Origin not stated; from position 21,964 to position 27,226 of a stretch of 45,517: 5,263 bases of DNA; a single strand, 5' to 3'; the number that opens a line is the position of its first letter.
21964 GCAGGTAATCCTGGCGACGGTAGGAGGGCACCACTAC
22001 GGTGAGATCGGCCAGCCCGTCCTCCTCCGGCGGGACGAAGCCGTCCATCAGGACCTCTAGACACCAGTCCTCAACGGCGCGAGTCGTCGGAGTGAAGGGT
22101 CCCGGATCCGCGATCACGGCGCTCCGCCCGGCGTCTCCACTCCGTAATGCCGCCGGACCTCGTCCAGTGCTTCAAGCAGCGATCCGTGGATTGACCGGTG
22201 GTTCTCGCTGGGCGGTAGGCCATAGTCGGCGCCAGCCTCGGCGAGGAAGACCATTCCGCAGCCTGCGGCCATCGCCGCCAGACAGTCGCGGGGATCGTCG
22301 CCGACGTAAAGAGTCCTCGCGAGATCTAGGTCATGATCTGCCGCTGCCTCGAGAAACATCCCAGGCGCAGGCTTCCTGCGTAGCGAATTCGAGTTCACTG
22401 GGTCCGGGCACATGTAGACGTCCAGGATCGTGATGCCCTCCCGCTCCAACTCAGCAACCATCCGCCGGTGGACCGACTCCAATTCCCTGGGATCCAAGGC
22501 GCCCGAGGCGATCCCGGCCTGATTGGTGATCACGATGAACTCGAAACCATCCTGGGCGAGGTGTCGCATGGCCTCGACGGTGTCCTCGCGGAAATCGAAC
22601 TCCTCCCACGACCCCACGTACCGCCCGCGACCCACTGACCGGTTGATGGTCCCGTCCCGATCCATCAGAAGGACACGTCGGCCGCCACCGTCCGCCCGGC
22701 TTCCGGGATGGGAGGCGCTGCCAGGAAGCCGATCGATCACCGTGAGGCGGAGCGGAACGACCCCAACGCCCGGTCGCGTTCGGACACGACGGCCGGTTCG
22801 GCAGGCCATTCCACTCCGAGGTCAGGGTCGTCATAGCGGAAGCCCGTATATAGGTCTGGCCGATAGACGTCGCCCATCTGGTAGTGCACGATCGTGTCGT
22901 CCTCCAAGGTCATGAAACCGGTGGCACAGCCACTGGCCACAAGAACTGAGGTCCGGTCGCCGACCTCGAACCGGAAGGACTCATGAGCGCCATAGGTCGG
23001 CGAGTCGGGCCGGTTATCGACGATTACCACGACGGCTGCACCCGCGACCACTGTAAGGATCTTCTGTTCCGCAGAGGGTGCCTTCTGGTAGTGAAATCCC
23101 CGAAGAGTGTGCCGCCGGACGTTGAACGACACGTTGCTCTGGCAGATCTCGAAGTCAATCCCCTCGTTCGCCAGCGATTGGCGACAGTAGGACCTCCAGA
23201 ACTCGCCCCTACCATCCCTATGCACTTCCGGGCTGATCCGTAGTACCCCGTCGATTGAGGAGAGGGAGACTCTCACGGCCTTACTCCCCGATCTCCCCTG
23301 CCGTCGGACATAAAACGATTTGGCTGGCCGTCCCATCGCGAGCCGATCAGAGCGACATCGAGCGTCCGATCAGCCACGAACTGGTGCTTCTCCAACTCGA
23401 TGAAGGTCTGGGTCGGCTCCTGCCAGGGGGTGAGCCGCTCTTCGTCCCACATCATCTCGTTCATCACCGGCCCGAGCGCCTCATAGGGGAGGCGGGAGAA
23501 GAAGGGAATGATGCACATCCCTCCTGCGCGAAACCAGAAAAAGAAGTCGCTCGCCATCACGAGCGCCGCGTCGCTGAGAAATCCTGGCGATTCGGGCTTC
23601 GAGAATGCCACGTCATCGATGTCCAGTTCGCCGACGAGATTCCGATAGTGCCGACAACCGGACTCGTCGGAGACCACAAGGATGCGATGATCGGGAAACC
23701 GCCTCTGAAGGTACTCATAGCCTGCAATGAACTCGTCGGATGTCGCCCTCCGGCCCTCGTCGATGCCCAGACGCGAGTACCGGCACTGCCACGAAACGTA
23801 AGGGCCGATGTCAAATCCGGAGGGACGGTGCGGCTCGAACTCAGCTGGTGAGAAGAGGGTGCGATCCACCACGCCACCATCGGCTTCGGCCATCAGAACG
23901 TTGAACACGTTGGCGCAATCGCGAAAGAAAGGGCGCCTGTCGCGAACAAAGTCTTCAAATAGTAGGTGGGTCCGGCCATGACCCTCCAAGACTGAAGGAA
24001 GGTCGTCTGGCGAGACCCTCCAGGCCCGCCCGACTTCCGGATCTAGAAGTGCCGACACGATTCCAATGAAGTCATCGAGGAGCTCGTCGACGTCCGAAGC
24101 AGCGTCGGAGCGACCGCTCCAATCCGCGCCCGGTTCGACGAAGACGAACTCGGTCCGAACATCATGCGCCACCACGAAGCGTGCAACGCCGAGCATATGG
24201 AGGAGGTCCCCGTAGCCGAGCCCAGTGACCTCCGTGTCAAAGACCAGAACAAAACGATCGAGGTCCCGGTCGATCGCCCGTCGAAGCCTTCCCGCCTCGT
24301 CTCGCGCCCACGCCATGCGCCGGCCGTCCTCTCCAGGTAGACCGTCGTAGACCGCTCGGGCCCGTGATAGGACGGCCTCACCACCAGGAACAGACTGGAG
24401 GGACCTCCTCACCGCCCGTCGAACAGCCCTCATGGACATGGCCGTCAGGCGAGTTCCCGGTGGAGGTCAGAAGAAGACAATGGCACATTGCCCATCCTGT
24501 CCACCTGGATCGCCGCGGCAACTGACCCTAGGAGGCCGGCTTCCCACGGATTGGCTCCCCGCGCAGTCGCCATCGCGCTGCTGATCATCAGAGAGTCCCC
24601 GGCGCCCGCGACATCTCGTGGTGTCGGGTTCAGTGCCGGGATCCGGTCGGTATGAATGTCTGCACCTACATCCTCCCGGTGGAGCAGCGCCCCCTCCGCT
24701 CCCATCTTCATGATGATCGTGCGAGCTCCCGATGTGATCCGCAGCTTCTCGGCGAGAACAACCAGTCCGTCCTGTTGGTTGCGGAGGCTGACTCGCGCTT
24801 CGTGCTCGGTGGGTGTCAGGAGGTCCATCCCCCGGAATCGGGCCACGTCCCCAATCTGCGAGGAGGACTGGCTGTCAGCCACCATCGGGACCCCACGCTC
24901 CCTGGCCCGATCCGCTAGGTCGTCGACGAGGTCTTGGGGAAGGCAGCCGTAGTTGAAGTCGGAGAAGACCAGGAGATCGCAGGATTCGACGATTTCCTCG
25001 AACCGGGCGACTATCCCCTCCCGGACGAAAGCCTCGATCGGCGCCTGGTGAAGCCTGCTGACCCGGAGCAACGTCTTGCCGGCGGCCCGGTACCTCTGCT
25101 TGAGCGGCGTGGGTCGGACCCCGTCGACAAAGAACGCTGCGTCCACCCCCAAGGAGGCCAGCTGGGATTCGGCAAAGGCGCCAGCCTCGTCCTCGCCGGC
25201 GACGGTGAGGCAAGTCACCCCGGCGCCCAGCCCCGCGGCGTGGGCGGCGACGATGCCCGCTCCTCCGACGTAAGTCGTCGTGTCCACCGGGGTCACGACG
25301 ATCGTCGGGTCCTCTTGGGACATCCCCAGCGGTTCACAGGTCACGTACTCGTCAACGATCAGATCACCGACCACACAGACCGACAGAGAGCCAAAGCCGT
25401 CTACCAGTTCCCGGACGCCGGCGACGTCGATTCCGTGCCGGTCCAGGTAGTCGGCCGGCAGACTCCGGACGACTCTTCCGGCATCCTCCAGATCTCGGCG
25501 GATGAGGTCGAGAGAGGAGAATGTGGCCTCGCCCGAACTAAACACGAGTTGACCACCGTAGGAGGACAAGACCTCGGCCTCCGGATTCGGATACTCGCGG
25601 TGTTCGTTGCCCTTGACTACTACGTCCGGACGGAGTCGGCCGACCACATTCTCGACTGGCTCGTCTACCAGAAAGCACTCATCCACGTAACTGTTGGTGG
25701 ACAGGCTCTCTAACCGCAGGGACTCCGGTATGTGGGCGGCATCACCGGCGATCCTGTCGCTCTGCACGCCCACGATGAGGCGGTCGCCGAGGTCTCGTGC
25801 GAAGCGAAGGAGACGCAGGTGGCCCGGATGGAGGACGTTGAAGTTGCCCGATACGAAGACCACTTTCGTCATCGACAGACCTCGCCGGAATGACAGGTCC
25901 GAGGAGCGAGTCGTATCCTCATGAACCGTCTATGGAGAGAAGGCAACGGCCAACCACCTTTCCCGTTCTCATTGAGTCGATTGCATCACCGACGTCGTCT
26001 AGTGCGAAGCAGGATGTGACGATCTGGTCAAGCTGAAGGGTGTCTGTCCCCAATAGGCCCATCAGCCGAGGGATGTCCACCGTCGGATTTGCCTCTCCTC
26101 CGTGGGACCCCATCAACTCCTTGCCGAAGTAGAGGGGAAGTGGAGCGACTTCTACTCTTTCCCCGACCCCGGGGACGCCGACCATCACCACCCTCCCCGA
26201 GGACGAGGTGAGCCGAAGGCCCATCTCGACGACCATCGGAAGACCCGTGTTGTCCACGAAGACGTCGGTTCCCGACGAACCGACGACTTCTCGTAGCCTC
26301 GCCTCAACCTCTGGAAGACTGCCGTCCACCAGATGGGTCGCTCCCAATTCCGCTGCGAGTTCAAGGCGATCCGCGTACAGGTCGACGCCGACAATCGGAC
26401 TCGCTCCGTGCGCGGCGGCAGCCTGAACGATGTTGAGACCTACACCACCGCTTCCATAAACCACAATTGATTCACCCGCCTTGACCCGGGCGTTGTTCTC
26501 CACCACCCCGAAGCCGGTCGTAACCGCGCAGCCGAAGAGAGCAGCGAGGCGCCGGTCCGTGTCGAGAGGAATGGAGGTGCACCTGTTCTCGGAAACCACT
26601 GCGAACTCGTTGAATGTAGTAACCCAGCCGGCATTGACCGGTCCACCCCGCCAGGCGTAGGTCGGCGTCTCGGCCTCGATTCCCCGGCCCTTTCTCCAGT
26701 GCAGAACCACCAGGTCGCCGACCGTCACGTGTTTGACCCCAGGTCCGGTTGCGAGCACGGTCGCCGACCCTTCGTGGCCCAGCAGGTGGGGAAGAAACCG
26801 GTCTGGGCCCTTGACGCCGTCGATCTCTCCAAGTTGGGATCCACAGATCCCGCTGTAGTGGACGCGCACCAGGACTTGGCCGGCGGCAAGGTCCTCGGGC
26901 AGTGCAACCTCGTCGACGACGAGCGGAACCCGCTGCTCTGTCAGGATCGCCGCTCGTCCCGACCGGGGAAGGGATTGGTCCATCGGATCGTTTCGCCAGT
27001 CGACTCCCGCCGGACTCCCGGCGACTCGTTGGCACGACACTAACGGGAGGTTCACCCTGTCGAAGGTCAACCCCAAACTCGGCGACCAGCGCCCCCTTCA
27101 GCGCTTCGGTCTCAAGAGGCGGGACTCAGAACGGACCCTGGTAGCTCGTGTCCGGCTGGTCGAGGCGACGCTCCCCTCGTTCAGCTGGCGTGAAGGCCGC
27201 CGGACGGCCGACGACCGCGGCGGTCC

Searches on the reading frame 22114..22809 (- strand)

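Call 6: search_protein_families(library=pfam, proteins=[window:22114-22809:-], max_evalue=0.001)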
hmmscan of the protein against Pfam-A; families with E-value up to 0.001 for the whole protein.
window:22114-22809:- (231 aa): 4 families
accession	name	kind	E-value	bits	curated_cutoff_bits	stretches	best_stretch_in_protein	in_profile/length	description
PF13242.12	Hydrolase_like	-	4.3e-09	36.6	22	1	144-189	2-48/75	HAD-hyrolase-like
PF08645.17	PNK3P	-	8.3e-09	35.8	22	1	48-172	4-126/161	Polynucleotide kinase 3 phosphatase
PF13419.12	HAD_2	-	3e-07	31.2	23.8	1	143-187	132-176/178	Haloacid dehalogenase-like hydrolase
PF00702.32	Hydrolase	-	4.2e-07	31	26.4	1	69-183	95-191/191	haloacid dehalogenase-like hydrolase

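Call 65: search_protein_families(library=ncbifam, proteins=[window:22114-22809:-], max_evalue=0.00001)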
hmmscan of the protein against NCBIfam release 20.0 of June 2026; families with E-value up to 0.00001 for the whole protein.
window:22114-22809:- (231 aa): 11 families
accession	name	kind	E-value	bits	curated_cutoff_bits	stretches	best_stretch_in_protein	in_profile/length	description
NF006506.0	PRK08942.1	equivalog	4.9e-36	124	178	1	45-213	4-172/182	D-glycero-beta-D-manno-heptose 1,7-bisphosphate 7-phosphatase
TIGR01656.1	Histidinol-ppas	subfamily_domain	5.5e-32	110.7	84.15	1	46-186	2-142/149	histidinol-phosphate phosphatase domain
TIGR01662.1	HAD-SF-IIIA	subfamily_domain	1.5e-25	90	44.6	1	46-189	2-138/141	HAD-IIIA family hydrolase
TIGR00213.1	GmhB_yaeD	subfamily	7.6e-25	87.6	149.6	1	46-193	3-153/176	D-glycero-beta-D-manno-heptose 1,7-bisphosphate 7-phosphatase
NF050049.1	HBPPhtaseGmhB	domain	7.9e-24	84.4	250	1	44-191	3-145/171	D-glycero-alpha-D-manno-heptose-1,7-bisphosphate 7-phosphatase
NF003937.0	PRK05446.1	equivalog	3.2e-20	72.4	443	1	45-190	4-149/355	bifunctional histidinol-phosphatase/imidazoleglycerol-phosphate dehydratase HisB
TIGR01261.1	hisB_Nterm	equivalog_domain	1e-19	70.6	140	1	45-177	2-134/161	histidinol-phosphatase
NF005264.0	PRK06769.1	equivalog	1.1e-18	67.7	217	1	46-195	6-141/175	HAD-IIIA family hydrolase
TIGR01449.2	PGP_bact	equivalog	3e-08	33.5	180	1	144-210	139-204/213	phosphoglycolate phosphatase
TIGR01664.1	DNA-3'-Pase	equivalog_domain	2.2e-07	30.9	107.65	1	45-173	14-137/167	DNA 3'-phosphatase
NF009695.0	PRK13222.1-2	equivalog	5.5e-07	29.3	225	0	144-190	148-194/226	phosphoglycolate phosphatase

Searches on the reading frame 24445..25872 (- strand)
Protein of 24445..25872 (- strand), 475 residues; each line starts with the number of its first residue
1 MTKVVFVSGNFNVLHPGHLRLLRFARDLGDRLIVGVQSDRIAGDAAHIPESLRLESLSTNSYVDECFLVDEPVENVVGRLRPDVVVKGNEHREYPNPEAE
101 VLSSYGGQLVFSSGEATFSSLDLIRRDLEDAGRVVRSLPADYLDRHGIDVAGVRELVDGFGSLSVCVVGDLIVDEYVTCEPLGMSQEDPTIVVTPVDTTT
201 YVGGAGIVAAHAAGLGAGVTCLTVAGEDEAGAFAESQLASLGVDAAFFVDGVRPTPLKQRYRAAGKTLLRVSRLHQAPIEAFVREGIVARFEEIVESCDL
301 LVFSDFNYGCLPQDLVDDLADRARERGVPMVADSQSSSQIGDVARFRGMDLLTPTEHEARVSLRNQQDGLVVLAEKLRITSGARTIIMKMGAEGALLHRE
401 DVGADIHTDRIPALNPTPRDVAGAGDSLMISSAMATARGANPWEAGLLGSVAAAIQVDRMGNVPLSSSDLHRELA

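Call 6: search_protein_families(library=pfam, proteins=[window:24445-25872:-], max_evalue=0.001)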
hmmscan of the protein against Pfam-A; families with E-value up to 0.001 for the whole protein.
window:24445-25872:- (475 aa): 2 families
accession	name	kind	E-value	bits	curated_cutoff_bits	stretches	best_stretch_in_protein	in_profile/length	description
PF00294.29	PfkB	-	2.1e-27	96.7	25.8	1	164-461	3-294/302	pfkB family carbohydrate kinase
PF01467.32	CTP_transf_like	-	5.7e-11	43.2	21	1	7-90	2-89/133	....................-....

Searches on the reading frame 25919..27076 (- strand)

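Call 7: search_protein_families(library=pfam, proteins=[window:25919-27076:-], max_evalue=0.001)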
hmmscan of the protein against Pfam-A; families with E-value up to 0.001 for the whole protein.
window:25919-27076:- (385 aa): 4 families
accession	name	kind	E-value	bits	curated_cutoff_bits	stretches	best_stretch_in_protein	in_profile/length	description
PF00107.32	ADH_zinc_N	-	4.4e-23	82.1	31.8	1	211-332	1-117/129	Zinc-binding dehydrogenase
PF08240.17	ADH_N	-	2.9e-15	56.9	23.5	1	65-170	2-103/104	Alcohol dehydrogenase GroES-like domain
PF13602.12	ADH_zinc_N_2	-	2.6e-06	28.8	27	1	244-378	1-132/134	Zinc-binding dehydrogenase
PF16912.11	Glu_dehyd_C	-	0.00096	19.1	34.9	0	202-309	32-138/211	Glucose dehydrogenase C-terminus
